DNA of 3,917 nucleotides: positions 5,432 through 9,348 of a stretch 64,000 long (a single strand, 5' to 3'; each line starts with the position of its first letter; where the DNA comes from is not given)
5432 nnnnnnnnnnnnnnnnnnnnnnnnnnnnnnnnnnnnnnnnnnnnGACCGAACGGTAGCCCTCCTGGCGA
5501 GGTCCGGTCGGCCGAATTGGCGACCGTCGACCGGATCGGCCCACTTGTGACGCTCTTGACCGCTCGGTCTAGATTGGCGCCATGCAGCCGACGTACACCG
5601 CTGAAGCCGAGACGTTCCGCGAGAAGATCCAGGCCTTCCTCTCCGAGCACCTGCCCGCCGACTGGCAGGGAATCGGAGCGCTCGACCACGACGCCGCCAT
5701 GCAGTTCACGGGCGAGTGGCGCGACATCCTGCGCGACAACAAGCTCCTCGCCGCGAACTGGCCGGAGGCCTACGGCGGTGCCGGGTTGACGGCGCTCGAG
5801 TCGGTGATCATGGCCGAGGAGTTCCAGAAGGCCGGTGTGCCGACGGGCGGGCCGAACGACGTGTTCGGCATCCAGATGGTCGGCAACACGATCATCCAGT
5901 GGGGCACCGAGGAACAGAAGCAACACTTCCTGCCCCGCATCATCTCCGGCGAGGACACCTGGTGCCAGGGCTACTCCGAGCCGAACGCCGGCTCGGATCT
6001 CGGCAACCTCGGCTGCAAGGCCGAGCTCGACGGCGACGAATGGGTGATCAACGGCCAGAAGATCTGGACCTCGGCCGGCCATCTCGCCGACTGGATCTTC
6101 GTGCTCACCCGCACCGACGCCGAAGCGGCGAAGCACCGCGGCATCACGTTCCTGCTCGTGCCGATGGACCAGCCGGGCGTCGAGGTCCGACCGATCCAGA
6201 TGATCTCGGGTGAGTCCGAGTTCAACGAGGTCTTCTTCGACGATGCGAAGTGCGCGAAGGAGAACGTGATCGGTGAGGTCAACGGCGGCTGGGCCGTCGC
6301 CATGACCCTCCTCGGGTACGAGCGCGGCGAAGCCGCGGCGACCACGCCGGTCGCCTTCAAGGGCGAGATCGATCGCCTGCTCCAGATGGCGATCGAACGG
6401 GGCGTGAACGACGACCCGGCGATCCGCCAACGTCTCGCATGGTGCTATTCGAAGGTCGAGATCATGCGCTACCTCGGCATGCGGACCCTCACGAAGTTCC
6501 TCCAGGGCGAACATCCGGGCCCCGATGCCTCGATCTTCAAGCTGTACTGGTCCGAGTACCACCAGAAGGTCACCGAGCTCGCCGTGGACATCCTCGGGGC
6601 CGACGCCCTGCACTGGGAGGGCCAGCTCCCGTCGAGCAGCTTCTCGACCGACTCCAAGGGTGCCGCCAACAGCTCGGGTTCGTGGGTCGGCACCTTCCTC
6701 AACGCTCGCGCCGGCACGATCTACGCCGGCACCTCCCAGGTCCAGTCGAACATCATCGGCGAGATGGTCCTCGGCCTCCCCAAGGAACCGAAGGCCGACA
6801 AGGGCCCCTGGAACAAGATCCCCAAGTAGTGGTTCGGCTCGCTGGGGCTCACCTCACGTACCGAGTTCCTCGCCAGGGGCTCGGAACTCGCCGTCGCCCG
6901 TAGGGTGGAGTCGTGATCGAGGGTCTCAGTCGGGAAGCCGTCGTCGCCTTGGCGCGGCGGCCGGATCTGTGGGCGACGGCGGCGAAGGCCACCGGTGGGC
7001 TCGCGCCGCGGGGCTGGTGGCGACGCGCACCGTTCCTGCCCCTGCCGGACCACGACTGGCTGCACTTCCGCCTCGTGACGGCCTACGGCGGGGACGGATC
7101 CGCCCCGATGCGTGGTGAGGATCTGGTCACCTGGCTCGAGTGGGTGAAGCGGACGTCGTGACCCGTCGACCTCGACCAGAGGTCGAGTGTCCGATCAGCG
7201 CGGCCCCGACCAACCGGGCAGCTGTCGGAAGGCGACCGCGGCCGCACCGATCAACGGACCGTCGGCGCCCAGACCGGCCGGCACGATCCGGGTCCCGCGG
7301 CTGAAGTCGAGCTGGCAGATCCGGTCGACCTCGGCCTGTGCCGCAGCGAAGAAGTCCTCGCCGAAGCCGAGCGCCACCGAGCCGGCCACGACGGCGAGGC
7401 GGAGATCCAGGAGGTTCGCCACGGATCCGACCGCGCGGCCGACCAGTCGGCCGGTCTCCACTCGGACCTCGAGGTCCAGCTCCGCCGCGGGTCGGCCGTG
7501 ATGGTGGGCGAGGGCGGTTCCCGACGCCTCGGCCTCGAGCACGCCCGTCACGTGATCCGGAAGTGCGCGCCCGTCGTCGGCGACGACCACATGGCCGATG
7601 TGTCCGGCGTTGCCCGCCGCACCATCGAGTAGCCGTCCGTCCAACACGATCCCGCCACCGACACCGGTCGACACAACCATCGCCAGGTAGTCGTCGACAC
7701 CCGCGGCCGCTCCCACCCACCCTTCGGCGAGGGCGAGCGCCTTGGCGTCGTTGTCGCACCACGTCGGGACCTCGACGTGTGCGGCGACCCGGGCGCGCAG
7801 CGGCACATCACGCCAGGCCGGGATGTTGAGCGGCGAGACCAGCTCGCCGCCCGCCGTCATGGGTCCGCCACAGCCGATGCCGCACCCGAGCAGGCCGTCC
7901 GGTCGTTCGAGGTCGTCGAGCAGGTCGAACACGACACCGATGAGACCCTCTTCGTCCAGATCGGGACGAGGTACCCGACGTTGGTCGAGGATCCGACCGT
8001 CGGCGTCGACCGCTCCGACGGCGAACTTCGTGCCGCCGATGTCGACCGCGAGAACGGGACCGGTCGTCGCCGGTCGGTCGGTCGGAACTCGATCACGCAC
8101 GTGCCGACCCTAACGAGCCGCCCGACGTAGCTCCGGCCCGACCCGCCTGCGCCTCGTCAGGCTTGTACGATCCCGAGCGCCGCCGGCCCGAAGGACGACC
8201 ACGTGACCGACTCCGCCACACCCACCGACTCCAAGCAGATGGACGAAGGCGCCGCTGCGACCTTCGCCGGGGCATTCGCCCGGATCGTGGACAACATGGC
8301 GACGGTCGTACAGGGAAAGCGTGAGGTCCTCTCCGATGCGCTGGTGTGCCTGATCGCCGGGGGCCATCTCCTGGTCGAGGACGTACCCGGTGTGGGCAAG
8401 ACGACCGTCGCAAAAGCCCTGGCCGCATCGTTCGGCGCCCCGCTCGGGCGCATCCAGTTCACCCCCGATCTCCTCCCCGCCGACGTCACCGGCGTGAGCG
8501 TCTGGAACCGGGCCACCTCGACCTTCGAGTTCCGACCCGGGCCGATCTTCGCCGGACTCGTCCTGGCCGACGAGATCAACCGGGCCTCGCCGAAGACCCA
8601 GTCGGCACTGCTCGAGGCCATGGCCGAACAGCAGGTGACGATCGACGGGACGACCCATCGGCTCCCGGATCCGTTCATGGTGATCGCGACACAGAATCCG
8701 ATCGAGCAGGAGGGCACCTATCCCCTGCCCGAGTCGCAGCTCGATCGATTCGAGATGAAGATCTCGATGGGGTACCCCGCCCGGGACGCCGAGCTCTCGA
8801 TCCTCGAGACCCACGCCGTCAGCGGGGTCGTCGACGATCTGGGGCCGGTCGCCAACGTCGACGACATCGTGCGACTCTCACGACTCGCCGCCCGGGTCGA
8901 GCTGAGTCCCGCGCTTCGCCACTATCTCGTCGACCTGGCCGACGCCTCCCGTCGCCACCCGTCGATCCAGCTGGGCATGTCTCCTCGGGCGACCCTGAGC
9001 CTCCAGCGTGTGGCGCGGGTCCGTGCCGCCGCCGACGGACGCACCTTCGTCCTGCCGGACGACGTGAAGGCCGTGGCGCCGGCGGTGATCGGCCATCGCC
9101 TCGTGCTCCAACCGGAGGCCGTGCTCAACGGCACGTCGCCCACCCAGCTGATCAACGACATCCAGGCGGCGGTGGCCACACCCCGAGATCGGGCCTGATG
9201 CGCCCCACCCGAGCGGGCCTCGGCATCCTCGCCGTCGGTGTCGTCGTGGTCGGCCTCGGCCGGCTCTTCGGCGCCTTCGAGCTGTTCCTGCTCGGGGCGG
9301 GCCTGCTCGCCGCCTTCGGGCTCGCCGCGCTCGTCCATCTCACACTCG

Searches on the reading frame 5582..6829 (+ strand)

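Call 11: search_protein_families(library=ncbifam, proteins=[window:5582-6829:+], max_evalue=0.00001)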
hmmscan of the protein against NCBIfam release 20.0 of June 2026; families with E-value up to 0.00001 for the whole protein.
window:5582-6829:+ (415 aa): 20 families
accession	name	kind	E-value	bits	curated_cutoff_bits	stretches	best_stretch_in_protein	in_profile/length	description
TIGR03204.1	pimC_large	equivalog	7.7e-82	275.3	623.85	1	5-399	4-395/395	pimeloyl-CoA dehydrogenase large subunit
NF042972.1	AcrlCoAredClosAcrC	equivalog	1.1e-42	146.1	640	1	4-339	4-338/378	acryloyl-CoA reductase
NF043006.1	CyhCrbnylCoADH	equivalog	2.3e-33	115.8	650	1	35-340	29-338/380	cyclohexane-1-carbonyl-CoA dehydrogenase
NF045652.1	ProlPCPDhRedW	equivalog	5e-31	107.9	650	1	8-341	3-338/376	L-prolyl-[peptidyl-carrier protein] dehydrogenase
NF045552.1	GlutCoADH_Des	equivalog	2.1e-28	99.6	470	1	54-341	50-343/387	glutaryl-CoA dehydrogenase Acd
NF008997.0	PRK12341.1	equivalog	5.7e-28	98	537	1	7-340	7-339/382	acyl-CoA dehydrogenase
TIGR03207.1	cyc_hxne_CoA_dh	equivalog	1.3e-27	96.5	575.35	1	54-251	45-241/372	cyclohexanecarboxyl-CoA dehydrogenase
NF053553.1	prodigi_MBC_PigA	equivalog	2.7e-26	92.6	500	1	58-346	53-348/381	prodigiosin MBC biosynthesis dehydrogenase PigA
NF058590.1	AcCoDHFadEBacil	equivalog_domain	1.7e-25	89.6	600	1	52-274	64-283/586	acyl-CoA dehydrogenase FadE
NF042439.1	SulpropCoADesulf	equivalog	4.5e-25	88.2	600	1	36-341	19-334/379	3-sulfinopropanoyl-CoA desulfinase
NF052270.1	Staph_DH_FadE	equivalog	3.1e-17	62.4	600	1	102-243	115-255/400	acyl-CoA dehydrogenase FadE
NF002885.1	PRK03354.1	equivalog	6.3e-17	61.7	540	1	52-343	48-339/378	crotonobetainyl-CoA dehydrogenase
TIGR03203.1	pimD_small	equivalog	8.8e-16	58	652.7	1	50-207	46-200/378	pimeloyl-CoA dehydrogenase small subunit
NF007000.1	PRK09463.1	subfamily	2.9e-15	55.7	600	1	40-343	72-398/726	acyl-CoA dehydrogenase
NF009586.0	PRK13026.1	subfamily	2.3e-12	46.1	608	1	43-202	110-282/777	acyl-CoA dehydrogenase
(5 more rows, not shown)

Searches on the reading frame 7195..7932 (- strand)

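Call 11: search_protein_families(library=ncbifam, proteins=[window:7195-7932:-], max_evalue=0.00001)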
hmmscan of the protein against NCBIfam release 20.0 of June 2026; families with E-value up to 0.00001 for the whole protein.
window:7195-7932:- (245 aa): 11 families
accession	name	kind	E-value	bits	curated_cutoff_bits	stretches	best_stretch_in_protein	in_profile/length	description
TIGR00744.1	ROK_glcA_fam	subfamily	3.6e-26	92.2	260.35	1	5-143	48-188/318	ROK family glucokinase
NF003461.0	PRK05082.1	subfamily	2.8e-22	79.4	283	1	32-234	75-286/291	N-acetylmannosamine kinase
NF047821.1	NactlManKinNanK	equivalog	4.4e-18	65.8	450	1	32-145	75-187/288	N-acetylmannosamine kinase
NF047937.1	TransRegNagC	equivalog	2.9e-17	62.9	650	1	41-144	167-270/399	DNA-binding transcriptional regulator NagC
NF049930.1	TransRegMlc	equivalog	4.7e-15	55.8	530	1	22-142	154-274/405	sugar metabolism global transcriptional regulator Mlc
NF009835.0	PRK13310.1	equivalog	2.4e-14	53.3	380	1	17-118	60-161/303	N-acetylglucosamine kinase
NF042998.1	bglucokin_BglK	equivalog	4.7e-12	45.8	550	1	44-120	85-161/291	beta-glucoside kinase BglK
NF007251.0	PRK09698.1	equivalog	4.3e-11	42.6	253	1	37-152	88-204/304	allose kinase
NF045551.1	GK_Pyrobac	equivalog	1e-10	41.4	500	1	17-144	51-176/294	ATP-dependent glucokinase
NF009836.0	PRK13311.1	equivalog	3.5e-10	39.5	551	1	17-120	60-163/256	N-acetyl-D-glucosamine kinase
NF007108.0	PRK09557.1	equivalog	3.8e-10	39.6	443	1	17-115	61-159/303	fructokinase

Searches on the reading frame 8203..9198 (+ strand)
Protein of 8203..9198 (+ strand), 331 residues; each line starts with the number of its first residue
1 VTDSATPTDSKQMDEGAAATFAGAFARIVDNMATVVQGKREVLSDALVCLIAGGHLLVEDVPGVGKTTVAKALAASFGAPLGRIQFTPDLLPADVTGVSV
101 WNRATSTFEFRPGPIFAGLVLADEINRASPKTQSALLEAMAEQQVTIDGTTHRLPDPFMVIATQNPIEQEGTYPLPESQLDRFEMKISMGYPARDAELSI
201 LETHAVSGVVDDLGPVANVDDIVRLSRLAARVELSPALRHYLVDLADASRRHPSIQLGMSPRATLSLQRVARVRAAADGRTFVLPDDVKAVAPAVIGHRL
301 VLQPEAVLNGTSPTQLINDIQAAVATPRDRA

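Call 11: search_protein_families(library=ncbifam, proteins=[window:8203-9198:+], max_evalue=0.00001)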
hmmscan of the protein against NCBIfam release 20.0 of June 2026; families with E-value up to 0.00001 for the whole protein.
window:8203-9198:+ (331 aa): 5 families
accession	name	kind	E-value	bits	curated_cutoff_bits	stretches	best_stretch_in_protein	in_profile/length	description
TIGR02031.1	BchD-ChlD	equivalog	1.1e-13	50.8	499.55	1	118-305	93-276/608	magnesium chelatase ATPase subunit D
NF047784.1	MadB_ATPase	equivalog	5.4e-10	38.9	475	0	119-230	141-245/298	MadB family AAA-type ATPase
TIGR02442.1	Cob-chelat-sub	hypoth_equivalog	5.7e-09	35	779.45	1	118-306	129-316/641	putative cobaltochelatase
TIGR02640.1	gas_vesic_GvpN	equivalog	1.3e-07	31.4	266.8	0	121-240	110-228/262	gas vesicle protein GvpN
NF009943.0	PRK13406.1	equivalog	5.5e-07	28.5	571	1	119-306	96-261/585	magnesium chelatase subunit D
